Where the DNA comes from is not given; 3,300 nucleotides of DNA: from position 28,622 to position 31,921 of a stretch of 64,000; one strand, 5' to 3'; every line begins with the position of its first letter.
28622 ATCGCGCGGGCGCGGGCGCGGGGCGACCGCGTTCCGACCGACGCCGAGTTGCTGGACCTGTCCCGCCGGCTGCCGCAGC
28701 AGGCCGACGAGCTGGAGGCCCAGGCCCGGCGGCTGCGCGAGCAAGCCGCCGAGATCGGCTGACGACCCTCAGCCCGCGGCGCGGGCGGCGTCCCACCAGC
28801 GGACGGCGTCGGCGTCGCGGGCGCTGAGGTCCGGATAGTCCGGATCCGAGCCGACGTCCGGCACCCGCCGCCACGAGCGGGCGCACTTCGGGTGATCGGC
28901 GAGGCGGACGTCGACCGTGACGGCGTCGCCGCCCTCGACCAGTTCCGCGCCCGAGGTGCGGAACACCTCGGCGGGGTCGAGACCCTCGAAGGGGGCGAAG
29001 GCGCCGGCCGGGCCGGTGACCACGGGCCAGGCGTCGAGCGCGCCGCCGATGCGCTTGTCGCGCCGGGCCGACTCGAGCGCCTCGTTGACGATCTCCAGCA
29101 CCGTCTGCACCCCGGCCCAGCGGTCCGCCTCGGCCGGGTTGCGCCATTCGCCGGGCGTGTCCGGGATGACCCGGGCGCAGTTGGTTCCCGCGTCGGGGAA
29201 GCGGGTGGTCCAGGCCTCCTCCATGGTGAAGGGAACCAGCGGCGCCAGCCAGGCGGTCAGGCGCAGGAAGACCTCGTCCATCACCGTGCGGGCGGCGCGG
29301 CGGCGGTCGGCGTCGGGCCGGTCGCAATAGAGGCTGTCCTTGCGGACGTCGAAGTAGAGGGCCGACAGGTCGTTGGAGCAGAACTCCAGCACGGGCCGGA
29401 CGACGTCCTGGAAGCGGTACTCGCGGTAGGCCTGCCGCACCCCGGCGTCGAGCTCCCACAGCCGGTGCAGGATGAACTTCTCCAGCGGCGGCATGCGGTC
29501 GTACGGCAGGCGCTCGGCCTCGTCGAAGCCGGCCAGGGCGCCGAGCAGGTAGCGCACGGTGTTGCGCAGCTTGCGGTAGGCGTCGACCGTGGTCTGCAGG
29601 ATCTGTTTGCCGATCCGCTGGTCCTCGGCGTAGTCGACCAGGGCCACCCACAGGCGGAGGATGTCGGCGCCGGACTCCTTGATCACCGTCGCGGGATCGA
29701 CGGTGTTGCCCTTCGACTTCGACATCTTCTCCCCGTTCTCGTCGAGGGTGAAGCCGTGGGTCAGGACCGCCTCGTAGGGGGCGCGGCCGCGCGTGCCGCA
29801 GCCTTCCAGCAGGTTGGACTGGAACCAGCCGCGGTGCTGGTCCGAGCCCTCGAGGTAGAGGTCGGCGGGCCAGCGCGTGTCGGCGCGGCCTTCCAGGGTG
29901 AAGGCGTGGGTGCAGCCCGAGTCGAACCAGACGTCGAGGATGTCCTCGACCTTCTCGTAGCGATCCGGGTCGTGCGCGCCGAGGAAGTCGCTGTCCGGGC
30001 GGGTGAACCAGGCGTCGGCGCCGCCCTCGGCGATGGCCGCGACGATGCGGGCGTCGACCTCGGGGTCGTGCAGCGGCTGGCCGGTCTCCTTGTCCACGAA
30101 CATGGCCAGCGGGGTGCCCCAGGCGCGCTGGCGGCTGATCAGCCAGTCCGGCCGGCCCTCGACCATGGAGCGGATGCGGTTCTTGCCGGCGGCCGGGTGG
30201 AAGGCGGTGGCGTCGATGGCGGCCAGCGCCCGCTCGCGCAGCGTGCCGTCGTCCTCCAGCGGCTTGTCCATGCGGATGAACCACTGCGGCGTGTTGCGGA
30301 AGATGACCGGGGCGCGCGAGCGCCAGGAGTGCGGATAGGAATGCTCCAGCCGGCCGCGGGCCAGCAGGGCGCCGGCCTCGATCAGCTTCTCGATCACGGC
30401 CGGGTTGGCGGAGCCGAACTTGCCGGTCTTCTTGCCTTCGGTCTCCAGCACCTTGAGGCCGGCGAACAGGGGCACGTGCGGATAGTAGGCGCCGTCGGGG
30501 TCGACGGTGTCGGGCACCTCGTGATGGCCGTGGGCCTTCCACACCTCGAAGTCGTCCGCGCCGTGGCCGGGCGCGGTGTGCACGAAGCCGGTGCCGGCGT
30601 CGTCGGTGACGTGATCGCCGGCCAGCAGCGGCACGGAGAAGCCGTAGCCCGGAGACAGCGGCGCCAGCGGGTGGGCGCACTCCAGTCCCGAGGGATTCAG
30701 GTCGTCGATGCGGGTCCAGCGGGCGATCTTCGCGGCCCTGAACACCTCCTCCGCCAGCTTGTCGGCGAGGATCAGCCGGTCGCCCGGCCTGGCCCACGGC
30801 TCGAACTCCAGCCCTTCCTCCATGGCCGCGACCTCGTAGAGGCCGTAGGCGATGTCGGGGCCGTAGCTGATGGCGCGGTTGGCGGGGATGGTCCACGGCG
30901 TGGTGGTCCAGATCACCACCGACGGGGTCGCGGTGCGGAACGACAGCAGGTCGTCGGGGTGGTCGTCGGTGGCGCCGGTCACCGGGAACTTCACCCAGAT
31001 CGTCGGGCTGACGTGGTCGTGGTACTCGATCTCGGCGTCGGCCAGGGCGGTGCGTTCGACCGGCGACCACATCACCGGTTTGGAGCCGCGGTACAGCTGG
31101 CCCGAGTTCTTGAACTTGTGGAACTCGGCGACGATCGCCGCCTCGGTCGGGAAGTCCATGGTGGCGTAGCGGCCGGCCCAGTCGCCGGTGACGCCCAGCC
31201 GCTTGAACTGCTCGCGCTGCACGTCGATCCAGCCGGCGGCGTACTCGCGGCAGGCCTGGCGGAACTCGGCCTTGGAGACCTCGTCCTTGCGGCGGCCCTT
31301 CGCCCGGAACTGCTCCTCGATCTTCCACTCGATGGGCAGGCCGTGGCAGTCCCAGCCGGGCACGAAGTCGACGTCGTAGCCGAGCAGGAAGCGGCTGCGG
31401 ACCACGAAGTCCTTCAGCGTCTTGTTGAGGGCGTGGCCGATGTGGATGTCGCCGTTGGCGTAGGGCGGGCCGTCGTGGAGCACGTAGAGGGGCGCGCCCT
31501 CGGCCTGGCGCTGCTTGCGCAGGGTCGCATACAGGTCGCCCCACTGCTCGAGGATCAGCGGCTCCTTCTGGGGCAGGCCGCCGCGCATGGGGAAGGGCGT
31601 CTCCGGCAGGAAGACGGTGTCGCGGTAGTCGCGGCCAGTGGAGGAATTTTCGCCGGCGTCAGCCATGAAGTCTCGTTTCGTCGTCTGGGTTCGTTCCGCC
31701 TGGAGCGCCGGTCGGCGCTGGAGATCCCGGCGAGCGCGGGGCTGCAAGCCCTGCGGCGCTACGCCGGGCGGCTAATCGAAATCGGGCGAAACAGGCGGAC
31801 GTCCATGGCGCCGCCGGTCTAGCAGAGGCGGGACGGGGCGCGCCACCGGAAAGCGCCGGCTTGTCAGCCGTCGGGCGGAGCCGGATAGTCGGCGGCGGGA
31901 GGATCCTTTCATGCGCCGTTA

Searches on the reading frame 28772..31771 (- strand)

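Call 54: search_protein_families(library=pfam, proteins=[window:28772-31771:-])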
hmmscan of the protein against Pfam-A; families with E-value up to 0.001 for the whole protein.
window:28772-31771:- (1000 aa): 5 families
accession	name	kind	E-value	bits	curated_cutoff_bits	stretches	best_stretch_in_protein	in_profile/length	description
PF00133.28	tRNA-synt_1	-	1.8e-127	426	22.7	1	75-720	4-413/414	tRNA synthetases class I (I, L, M and V)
PF08264.19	Anticodon_1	-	8.3e-23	81.3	25.1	1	765-911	2-141/148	Anticodon-binding domain of tRNA ligase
PF09334.17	tRNA-synt_1g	-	4e-17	62.5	20.1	2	103-249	8-136/391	tRNA synthetases class I (M)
PF01406.26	tRNA-synt_1e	-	5.4e-05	23.1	27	0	672-718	243-289/301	tRNA synthetases class I (C) catalytic domain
PF01921.24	tRNA-synt_1f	-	8.2e-05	22.1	27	1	672-739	272-339/360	tRNA synthetases class I (K)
